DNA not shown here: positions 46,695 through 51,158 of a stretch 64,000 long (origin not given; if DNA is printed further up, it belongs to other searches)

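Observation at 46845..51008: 1.39k-aa secreted protein combining cytochrome c haems, LRRs, cohesin and dockerin modules and a T9SS C-terminal sorting domain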

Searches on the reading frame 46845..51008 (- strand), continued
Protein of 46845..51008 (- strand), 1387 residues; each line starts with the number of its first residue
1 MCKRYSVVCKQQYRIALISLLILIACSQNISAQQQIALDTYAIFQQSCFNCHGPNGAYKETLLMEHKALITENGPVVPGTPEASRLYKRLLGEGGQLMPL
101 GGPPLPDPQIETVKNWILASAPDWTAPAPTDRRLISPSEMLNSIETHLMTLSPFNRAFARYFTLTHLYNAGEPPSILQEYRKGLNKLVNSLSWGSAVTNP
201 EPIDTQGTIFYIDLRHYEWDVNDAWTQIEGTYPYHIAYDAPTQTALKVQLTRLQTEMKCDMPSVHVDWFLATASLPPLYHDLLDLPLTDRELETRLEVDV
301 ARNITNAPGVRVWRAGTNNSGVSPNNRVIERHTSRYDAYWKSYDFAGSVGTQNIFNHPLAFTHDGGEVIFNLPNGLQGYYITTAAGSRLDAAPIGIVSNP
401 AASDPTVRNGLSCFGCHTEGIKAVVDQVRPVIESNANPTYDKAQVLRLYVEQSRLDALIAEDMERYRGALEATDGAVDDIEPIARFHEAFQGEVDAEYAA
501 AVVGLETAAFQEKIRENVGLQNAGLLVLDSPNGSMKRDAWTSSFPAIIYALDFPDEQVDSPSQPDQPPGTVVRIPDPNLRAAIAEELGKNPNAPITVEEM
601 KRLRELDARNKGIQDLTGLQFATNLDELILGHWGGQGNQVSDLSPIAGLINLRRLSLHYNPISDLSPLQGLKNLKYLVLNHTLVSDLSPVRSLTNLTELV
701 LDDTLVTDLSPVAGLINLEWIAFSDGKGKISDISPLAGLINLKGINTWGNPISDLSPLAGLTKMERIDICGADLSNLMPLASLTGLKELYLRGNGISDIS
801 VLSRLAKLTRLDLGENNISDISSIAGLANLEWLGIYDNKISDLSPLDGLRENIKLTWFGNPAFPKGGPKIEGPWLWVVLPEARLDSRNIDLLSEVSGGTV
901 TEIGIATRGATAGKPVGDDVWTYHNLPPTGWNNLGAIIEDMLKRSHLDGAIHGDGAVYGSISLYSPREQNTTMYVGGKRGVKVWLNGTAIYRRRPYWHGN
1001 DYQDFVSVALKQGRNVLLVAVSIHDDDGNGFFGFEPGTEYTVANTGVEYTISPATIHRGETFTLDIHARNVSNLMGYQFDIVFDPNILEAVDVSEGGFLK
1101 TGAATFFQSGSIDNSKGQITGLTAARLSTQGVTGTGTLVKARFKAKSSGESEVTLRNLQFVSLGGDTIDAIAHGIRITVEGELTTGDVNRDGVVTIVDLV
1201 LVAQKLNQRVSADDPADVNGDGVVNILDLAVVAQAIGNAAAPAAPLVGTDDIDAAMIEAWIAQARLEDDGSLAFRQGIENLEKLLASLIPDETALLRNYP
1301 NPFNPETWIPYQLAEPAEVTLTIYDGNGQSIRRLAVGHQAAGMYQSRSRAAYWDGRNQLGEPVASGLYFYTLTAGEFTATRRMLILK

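Call 5: find_homologous_proteins(query=window:46845-51008:-)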
Query window:46845-51008:- (1387 aa): 4171 proteins with E <= 0.001 among 8000 candidates; the best 120 are listed.
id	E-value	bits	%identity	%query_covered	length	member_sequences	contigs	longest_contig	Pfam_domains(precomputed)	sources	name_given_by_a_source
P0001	0.0e+0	3185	100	100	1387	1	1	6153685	PF14580.13,PF00404.25,PF00963.25,PF12799.14,PF13860.13,PF13855.13,PF23952.2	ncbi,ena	-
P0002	0.0e+0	2508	79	100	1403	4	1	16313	PF00404.25,PF07635.17,PF00963.25,PF12799.14,PF13860.13,PF13855.13,PF23952.2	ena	-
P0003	0.0e+0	2456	79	99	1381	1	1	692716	PF14580.13,PF00404.25,PF00963.25,PF18962.8,PF12799.14,PF13860.13,PF13855.13,PF23952.2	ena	-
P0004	0.0e+0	2449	79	100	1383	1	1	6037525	PF00404.25,PF07635.17,PF00963.25,PF12799.14,PF13860.13,PF13855.13,PF23952.2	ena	-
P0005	0.0e+0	2401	74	100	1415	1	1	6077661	PF23598.2,PF00404.25,PF00963.25,PF12799.14,PF13860.13,PF13855.13,PF23952.2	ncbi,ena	-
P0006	0.0e+0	2400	75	100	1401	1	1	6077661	PF00404.25,PF00963.25,PF12799.14,PF13860.13,PF13855.13,PF23952.2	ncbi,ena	-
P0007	0.0e+0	2395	77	100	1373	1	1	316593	PF00404.25,PF00963.25,PF12799.14,PF13860.13,PF13855.13,PF23952.2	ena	-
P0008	0.0e+0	2381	77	100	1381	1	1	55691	PF00404.25,PF00963.25,PF12799.14,PF13860.13,PF13855.13,PF23952.2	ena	-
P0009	0.0e+0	2367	77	100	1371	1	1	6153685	PF23598.2,PF00404.25,PF07635.17,PF00963.25,PF12799.14,PF13860.13,PF13855.13,PF23952.2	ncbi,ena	-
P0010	0.0e+0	2340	74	100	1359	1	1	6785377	PF14580.13,PF00404.25,PF00963.25,PF12799.14,PF13860.13,PF13855.13,PF23952.2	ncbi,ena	-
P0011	0.0e+0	2329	76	100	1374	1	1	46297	PF23598.2,PF00404.25,PF00963.25,PF12799.14,PF13860.13,PF13855.13,PF13442.12,PF23952.2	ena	-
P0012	0.0e+0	2286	73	99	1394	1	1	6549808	PF14580.13,PF00404.25,PF00963.25,PF12799.14,PF13860.13,PF13855.13,PF23952.2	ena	-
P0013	0.0e+0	2279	74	99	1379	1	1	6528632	PF23598.2,PF00404.25,PF00963.25,PF12799.14,PF13860.13,PF13855.13,PF23211.1,PF23952.2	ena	-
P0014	0.0e+0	2270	70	100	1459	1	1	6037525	PF23598.2,PF00404.25,PF00963.25,PF12799.14,PF13860.13,PF13855.13,PF23952.2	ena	-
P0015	0.0e+0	2262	72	100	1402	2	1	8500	PF14580.13,PF00404.25,PF07635.17,PF00963.25,PF12799.14,PF13860.13,PF13855.13,PF23952.2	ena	-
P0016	0.0e+0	2260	72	99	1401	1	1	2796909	PF00404.25,PF07635.17,PF00963.25,PF12799.14,PF13860.13,PF13855.13,PF23952.2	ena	-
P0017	0.0e+0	2259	72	99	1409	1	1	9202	PF23598.2,PF00404.25,PF07635.17,PF00963.25,PF12799.14,PF13860.13,PF13855.13,PF23952.2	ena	-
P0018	0.0e+0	2257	51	74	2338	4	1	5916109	PF23598.2,PF00404.25,PF00963.25,PF25019.1,PF12799.14,PF13860.13,PF13855.13,PF23211.1,PF23952.2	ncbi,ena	-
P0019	0.0e+0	2249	73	100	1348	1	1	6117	PF00404.25,PF07635.17,PF00963.25,PF12799.14,PF13860.13,PF13855.13,PF23952.2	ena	-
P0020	0.0e+0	2248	70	100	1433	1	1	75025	PF23598.2,PF00404.25,PF07635.17,PF00963.25,PF12799.14,PF13860.13,PF13855.13,PF23952.2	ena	-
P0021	0.0e+0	2239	72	99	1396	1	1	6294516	PF14580.13,PF00404.25,PF07635.17,PF00963.25,PF12799.14,PF13860.13,PF13855.13,PF23952.2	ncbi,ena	-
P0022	0.0e+0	2238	74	100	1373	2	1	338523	PF00404.25,PF00963.25,PF12799.14,PF13860.13,PF13855.13,PF23952.2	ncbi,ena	-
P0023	0.0e+0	2230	72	99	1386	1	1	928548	PF00404.25,PF00963.25,PF18962.8,PF12799.14,PF13860.13,PF13855.13,PF23952.2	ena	-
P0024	0.0e+0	2223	71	99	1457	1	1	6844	PF23598.2,PF14580.13,PF00404.25,PF07635.17,PF00963.25,PF12799.14,PF13860.13,PF13855.13,PF23952.2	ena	-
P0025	0.0e+0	2221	72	99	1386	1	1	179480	PF00404.25,PF00963.25,PF18962.8,PF12799.14,PF13860.13,PF13855.13,PF23952.2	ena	-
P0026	0.0e+0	2220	70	100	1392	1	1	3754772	PF00404.25,PF07635.17,PF00963.25,PF12799.14,PF13860.13,PF13855.13,PF23952.2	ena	-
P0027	0.0e+0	2219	71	100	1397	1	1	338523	PF00404.25,PF07635.17,PF00963.25,PF12799.14,PF13860.13,PF13855.13,PF23952.2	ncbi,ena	-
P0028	0.0e+0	2219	70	100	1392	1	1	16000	PF00404.25,PF07635.17,PF00963.25,PF12799.14,PF13860.13,PF13855.13,PF23952.2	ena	-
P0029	0.0e+0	2216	73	99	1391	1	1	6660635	PF00404.25,PF07635.17,PF00963.25,PF12799.14,PF13860.13,PF13855.13,PF23952.2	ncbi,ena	-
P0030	0.0e+0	2216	70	99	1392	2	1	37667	PF23598.2,PF14580.13,PF00404.25,PF07635.17,PF00963.25,PF12799.14,PF13860.13,PF13855.13,PF23952.2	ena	-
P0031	0.0e+0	2207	69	99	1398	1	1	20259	PF14580.13,PF00404.25,PF07635.17,PF00963.25,PF18962.8,PF12799.14,PF13860.13,PF13855.13,PF23952.2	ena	-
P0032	0.0e+0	2205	71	99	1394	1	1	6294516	PF00404.25,PF00963.25,PF12799.14,PF13860.13,PF13855.13,PF23211.1,PF23952.2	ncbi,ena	-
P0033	0.0e+0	2200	70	99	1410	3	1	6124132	PF00404.25,PF07635.17,PF00963.25,PF12799.14,PF13860.13,PF13855.13,PF23952.2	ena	-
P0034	0.0e+0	2197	70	100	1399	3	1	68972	PF23598.2,PF00404.25,PF00963.25,PF12799.14,PF13860.13,PF13855.13,PF23952.2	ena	-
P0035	0.0e+0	2197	70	99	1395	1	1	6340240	PF14580.13,PF00404.25,PF00963.25,PF12799.14,PF13860.13,PF13855.13,PF23952.2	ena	-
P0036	0.0e+0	2194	72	100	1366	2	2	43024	PF00404.25,PF07635.17,PF00963.25,PF12799.14,PF13860.13,PF13855.13,PF23952.2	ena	-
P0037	0.0e+0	2194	71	100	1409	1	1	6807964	PF14580.13,PF00404.25,PF07635.17,PF00963.25,PF12799.14,PF13860.13,PF13855.13,PF23211.1,PF23952.2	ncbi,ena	-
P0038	0.0e+0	2193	69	99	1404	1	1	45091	PF23598.2,PF00404.25,PF07635.17,PF00963.25,PF12799.14,PF13860.13,PF13855.13,PF23952.2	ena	-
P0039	0.0e+0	2190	72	100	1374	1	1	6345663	PF00404.25,PF00963.25,PF12799.14,PF13860.13,PF13855.13,PF23211.1,PF23952.2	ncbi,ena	-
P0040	0.0e+0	2189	67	100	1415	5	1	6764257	PF14580.13,PF00404.25,PF07635.17,PF00963.25,PF12799.14,PF13860.13,PF13855.13,PF23952.2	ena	-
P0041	0.0e+0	2182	68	100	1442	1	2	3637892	PF23598.2,PF14580.13,PF00404.25,PF00963.25,PF12799.14,PF13860.13,PF13855.13,PF23211.1,PF23952.2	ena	-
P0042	0.0e+0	2181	71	100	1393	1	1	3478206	PF23598.2,PF14580.13,PF00404.25,PF07635.17,PF00963.25,PF12799.14,PF13860.13,PF13855.13,PF23952.2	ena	-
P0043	0.0e+0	2179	68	100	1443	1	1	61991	PF00404.25,PF07635.17,PF00963.25,PF12799.14,PF13860.13,PF13855.13,PF23952.2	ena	-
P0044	0.0e+0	2178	68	100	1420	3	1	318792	PF00404.25,PF07635.17,PF00963.25,PF12799.14,PF13860.13,PF13855.13,PF23952.2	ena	-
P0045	0.0e+0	2178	70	100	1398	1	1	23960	PF00404.25,PF00963.25,PF12799.14,PF13860.13,PF13855.13,PF23952.2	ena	-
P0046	0.0e+0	2176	69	100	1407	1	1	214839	PF14580.13,PF00404.25,PF00963.25,PF18962.8,PF12799.14,PF13860.13,PF13855.13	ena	-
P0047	0.0e+0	2175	71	100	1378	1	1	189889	PF14580.13,PF00404.25,PF07635.17,PF00963.25,PF12799.14,PF13860.13,PF13855.13,PF23952.2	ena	-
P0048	0.0e+0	2175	69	100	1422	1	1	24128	PF14580.13,PF00404.25,PF07635.17,PF00963.25,PF12799.14,PF13860.13,PF13855.13,PF23952.2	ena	-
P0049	0.0e+0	2174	68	99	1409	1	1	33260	PF00404.25,PF00963.25,PF12799.14,PF13860.13,PF13855.13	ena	-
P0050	0.0e+0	2174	68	100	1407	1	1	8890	PF00404.25,PF00963.25,PF25019.1,PF12799.14,PF13860.13,PF23952.2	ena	-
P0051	0.0e+0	2172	71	100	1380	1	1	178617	PF00404.25,PF07635.17,PF00963.25,PF12799.14,PF13860.13,PF13855.13,PF23952.2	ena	-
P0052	0.0e+0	2172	69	100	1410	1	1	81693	PF00404.25,PF00963.25,PF12799.14,PF13860.13,PF13855.13,PF23952.2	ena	-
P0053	0.0e+0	2171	69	100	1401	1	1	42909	PF23598.2,PF00404.25,PF00963.25,PF18962.8,PF12799.14,PF13860.13,PF13855.13,PF23952.2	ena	-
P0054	0.0e+0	2170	70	100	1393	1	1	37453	PF23598.2,PF14580.13,PF00404.25,PF00963.25,PF12799.14,PF13860.13,PF13855.13,PF23952.2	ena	-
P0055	0.0e+0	2170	69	99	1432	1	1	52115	PF00404.25,PF07635.17,PF00963.25,PF12799.14,PF13860.13,PF13855.13,PF23952.2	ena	-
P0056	0.0e+0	2169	68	100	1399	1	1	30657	PF14580.13,PF00404.25,PF00963.25,PF12799.14,PF13860.13,PF13855.13,PF23952.2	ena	-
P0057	0.0e+0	2169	66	100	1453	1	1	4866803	PF23598.2,PF14580.13,PF00404.25,PF07635.17,PF00963.25,PF18962.8,PF12799.14,PF13860.13,PF13855.13,PF23952.2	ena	-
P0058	0.0e+0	2169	69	99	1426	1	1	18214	PF14580.13,PF00404.25,PF07635.17,PF00963.25,PF12799.14,PF13860.13,PF13855.13,PF23952.2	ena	-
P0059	0.0e+0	2168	69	100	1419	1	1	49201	PF14580.13,PF00404.25,PF00963.25,PF12799.14,PF13860.13,PF13855.13,PF23952.2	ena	-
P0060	0.0e+0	2167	69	100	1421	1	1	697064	PF23598.2,PF14580.13,PF00404.25,PF07635.17,PF00963.25,PF12799.14,PF13860.13,PF13855.13,PF23952.2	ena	-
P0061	0.0e+0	2166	69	62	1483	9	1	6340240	PF23598.2,PF14580.13,PF00404.25,PF07635.17,PF00963.25,PF12799.14,PF13860.13,PF13855.13,PF23952.2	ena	-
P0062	0.0e+0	2166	68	100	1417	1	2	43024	PF23598.2,PF00404.25,PF07635.17,PF00963.25,PF18962.8,PF12799.14,PF13860.13,PF13855.13,PF23952.2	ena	-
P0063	0.0e+0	2165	68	99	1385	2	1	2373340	PF23598.2,PF00404.25,PF00963.25,PF12799.14,PF13860.13,PF13855.13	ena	-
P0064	0.0e+0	2164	71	99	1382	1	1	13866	PF00404.25,PF07635.17,PF00963.25,PF18962.8,PF12799.14,PF13860.13,PF13855.13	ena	-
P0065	0.0e+0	2163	70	100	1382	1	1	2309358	PF00404.25,PF07635.17,PF00963.25,PF12799.14,PF13860.13,PF13855.13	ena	-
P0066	0.0e+0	2163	68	100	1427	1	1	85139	PF00404.25,PF07635.17,PF00963.25,PF12799.14,PF13860.13,PF13855.13,PF23952.2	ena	-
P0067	0.0e+0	2163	69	100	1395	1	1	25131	PF23598.2,PF14580.13,PF00404.25,PF07635.17,PF00963.25,PF12799.14,PF13860.13,PF13855.13,PF23952.2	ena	-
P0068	0.0e+0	2162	66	100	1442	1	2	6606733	PF23598.2,PF14580.13,PF00404.25,PF00963.25,PF12799.14,PF13860.13,PF13855.13,PF23211.1,PF23952.2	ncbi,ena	-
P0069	0.0e+0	2161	69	100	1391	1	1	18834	PF23598.2,PF14580.13,PF00404.25,PF07635.17,PF00963.25,PF12799.14,PF13860.13,PF13855.13,PF23211.1,PF23952.2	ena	-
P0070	0.0e+0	2161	68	100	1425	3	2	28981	PF23598.2,PF14580.13,PF00404.25,PF07635.17,PF00963.25,PF12799.14,PF13860.13,PF13855.13,PF23952.2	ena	-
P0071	0.0e+0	2161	67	100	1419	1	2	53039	PF14580.13,PF00404.25,PF07635.17,PF00963.25,PF12799.14,PF13860.13,PF13855.13,PF23952.2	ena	-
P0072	0.0e+0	2161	66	100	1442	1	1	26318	PF00404.25,PF07635.17,PF00963.25,PF12799.14,PF13860.13,PF13855.13,PF23952.2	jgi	-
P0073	0.0e+0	2159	71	100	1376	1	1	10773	PF00404.25,PF07635.17,PF00963.25,PF12799.14,PF13860.13,PF13855.13,PF23952.2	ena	-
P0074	0.0e+0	2158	67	100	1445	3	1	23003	PF23598.2,PF00404.25,PF07635.17,PF00963.25,PF12799.14,PF13860.13,PF13855.13,PF23952.2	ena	-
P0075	0.0e+0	2158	67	100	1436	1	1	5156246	PF14580.13,PF00404.25,PF07635.17,PF00963.25,PF12799.14,PF13860.13,PF13855.13,PF23952.2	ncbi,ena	-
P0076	0.0e+0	2157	69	100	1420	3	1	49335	PF14580.13,PF00404.25,PF07635.17,PF00963.25,PF12799.14,PF13860.13,PF13855.13,PF23952.2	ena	-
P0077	0.0e+0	2157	66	100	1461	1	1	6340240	PF23598.2,PF00404.25,PF07635.17,PF00963.25,PF12799.14,PF13860.13,PF13855.13,PF23952.2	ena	-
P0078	0.0e+0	2157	71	100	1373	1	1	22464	PF14580.13,PF00404.25,PF07635.17,PF00963.25,PF12799.14,PF13860.13,PF13855.13,PF23952.2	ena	-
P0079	0.0e+0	2157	70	100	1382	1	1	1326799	PF00404.25,PF07635.17,PF00963.25,PF12799.14,PF13860.13,PF13855.13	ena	-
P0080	0.0e+0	2155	71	100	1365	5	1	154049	PF23598.2,PF00404.25,PF07635.17,PF00963.25,PF18962.8,PF12799.14,PF13860.13,PF13855.13,PF23952.2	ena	-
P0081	0.0e+0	2155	69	99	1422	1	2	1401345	PF23598.2,PF00404.25,PF00963.25,PF25019.1,PF12799.14,PF13860.13,PF13855.13,PF23952.2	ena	-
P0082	0.0e+0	2155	69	100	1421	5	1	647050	PF23598.2,PF00404.25,PF07635.17,PF00963.25,PF12799.14,PF13860.13,PF13855.13,PF23952.2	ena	-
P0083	0.0e+0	2154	71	98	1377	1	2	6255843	PF14580.13,PF00404.25,PF07635.17,PF00963.25,PF12799.14,PF13860.13,PF13855.13,PF23952.2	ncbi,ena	-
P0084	0.0e+0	2154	66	100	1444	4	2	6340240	PF23598.2,PF00404.25,PF00963.25,PF12799.14,PF13860.13,PF13855.13,PF23952.2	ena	-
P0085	0.0e+0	2154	69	62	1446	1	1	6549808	PF23598.2,PF00404.25,PF07635.17,PF00963.25,PF12799.14,PF13860.13,PF13855.13,PF23952.2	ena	-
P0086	0.0e+0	2153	67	100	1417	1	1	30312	PF14580.13,PF00404.25,PF07635.17,PF00963.25,PF18962.8,PF12799.14,PF13860.13,PF13855.13,PF23952.2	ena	-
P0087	0.0e+0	2153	69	100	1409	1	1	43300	PF23598.2,PF00404.25,PF00963.25,PF25019.1,PF18962.8,PF12799.14,PF13860.13,PF13855.13,PF23952.2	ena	-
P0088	0.0e+0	2153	71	100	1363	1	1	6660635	PF00404.25,PF00963.25,PF12799.14,PF13860.13,PF13855.13,PF23952.2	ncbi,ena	-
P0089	0.0e+0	2153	69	100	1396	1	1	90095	PF00404.25,PF00963.25,PF12799.14,PF13860.13,PF13855.13,PF23952.2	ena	-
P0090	0.0e+0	2152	70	99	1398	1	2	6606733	PF23598.2,PF00404.25,PF07635.17,PF00963.25,PF12799.14,PF13860.13,PF13855.13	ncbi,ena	-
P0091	0.0e+0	2152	69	100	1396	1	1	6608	PF14580.13,PF00404.25,PF07635.17,PF00963.25,PF00560.40,PF18962.8,PF12799.14,PF13860.13,PF13855.13,PF23952.2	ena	-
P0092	0.0e+0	2152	70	100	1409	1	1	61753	PF23598.2,PF14580.13,PF00404.25,PF07635.17,PF00963.25,PF12799.14,PF13860.13,PF13855.13,PF23952.2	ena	-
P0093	0.0e+0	2151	69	62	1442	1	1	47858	PF23598.2,PF00404.25,PF00963.25,PF25019.1,PF12799.14,PF13860.13,PF13855.13,PF23952.2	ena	-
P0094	0.0e+0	2151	65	100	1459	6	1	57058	PF23598.2,PF14580.13,PF00404.25,PF07635.17,PF00963.25,PF12799.14,PF13860.13,PF13855.13,PF23952.2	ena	-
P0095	0.0e+0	2150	69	100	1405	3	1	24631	PF00404.25,PF00963.25,PF12799.14,PF13860.13,PF13855.13,PF23952.2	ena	-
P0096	0.0e+0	2150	68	100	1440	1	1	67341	PF23598.2,PF00404.25,PF07635.17,PF00963.25,PF12799.14,PF13860.13,PF13855.13,PF23952.2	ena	-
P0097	0.0e+0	2150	71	100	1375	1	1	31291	PF14580.13,PF00404.25,PF07635.17,PF00963.25,PF12799.14,PF13860.13,PF13855.13,PF23952.2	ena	-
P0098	0.0e+0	2149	67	100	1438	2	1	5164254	PF00404.25,PF07635.17,PF00963.25,PF12799.14,PF13860.13,PF13855.13,PF23952.2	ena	-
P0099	0.0e+0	2149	68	99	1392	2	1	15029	PF14580.13,PF00404.25,PF07635.17,PF00963.25,PF18962.8,PF12799.14,PF13860.13,PF13855.13,PF23952.2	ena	-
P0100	0.0e+0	2148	69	100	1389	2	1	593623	PF14580.13,PF00404.25,PF00963.25,PF12799.14,PF13860.13,PF13855.13,PF23952.2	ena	-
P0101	0.0e+0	2148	67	100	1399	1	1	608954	PF23598.2,PF00404.25,PF00963.25,PF12799.14,PF13860.13,PF13855.13,PF23952.2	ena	-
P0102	0.0e+0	2148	67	99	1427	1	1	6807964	PF23598.2,PF00404.25,PF00963.25,PF12799.14,PF13860.13,PF13855.13,PF23952.2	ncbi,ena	-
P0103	0.0e+0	2148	70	100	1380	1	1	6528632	PF23598.2,PF00404.25,PF00963.25,PF18962.8,PF12799.14,PF13860.13,PF13855.13,PF23952.2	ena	-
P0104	0.0e+0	2147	69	99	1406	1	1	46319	PF00404.25,PF07635.17,PF00963.25,PF12799.14,PF13860.13,PF13855.13,PF23952.2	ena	-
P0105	0.0e+0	2147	68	100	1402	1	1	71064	PF14580.13,PF00404.25,PF07635.17,PF00963.25,PF18962.8,PF12799.14,PF13860.13,PF13855.13,PF23952.2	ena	-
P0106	0.0e+0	2147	69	100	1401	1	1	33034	PF23598.2,PF00404.25,PF00963.25,PF18962.8,PF12799.14,PF13860.13,PF13855.13,PF23952.2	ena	-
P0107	0.0e+0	2146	70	99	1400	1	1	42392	PF00404.25,PF07635.17,PF00963.25,PF25019.1,PF12799.14,PF13860.13,PF13855.13,PF23952.2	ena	-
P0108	0.0e+0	2146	68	100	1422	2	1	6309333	PF00404.25,PF00963.25,PF12799.14,PF13860.13,PF13855.13,PF23952.2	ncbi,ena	-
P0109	0.0e+0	2146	68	100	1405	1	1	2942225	PF23598.2,PF14580.13,PF00404.25,PF00963.25,PF12799.14,PF13860.13,PF13855.13,PF23952.2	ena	-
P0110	0.0e+0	2146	68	100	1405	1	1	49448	PF23598.2,PF14580.13,PF00404.25,PF00963.25,PF12799.14,PF13860.13,PF13855.13,PF23952.2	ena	-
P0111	0.0e+0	2146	66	99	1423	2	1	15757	PF23598.2,PF14580.13,PF00404.25,PF07635.17,PF00963.25,PF12799.14,PF13860.13,PF13855.13,PF23952.2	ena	-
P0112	0.0e+0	2146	67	100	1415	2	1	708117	PF23598.2,PF00404.25,PF07635.17,PF00963.25,PF00560.40,PF12799.14,PF13860.13,PF13855.13,PF23952.2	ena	-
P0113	0.0e+0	2146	69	100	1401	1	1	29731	PF00404.25,PF07635.17,PF00963.25,PF12799.14,PF13860.13,PF13855.13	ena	-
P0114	0.0e+0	2145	71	100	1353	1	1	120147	PF00404.25,PF00963.25,PF12799.14,PF13860.13,PF13855.13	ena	-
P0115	0.0e+0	2145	71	99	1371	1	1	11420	PF23598.2,PF14580.13,PF00404.25,PF00963.25,PF12799.14,PF13860.13,PF13855.13,PF23211.1,PF23952.2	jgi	-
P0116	0.0e+0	2144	67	100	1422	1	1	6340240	PF23598.2,PF14580.13,PF00404.25,PF00963.25,PF12799.14,PF13860.13,PF13855.13,PF23952.2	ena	-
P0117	0.0e+0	2144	70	100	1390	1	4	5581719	PF00404.25,PF00963.25,PF12799.14,PF13860.13,PF13855.13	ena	-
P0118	0.0e+0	2143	68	99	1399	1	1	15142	PF23598.2,PF00404.25,PF07635.17,PF00963.25,PF12799.14,PF13860.13,PF13855.13,PF23952.2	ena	-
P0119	0.0e+0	2143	69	62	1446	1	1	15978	PF23598.2,PF00404.25,PF07635.17,PF00963.25,PF12799.14,PF13860.13,PF13855.13,PF23952.2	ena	-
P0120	0.0e+0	2143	70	100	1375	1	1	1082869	PF23598.2,PF14580.13,PF00404.25,PF07635.17,PF00963.25,PF12799.14,PF13860.13,PF13855.13,PF23952.2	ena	-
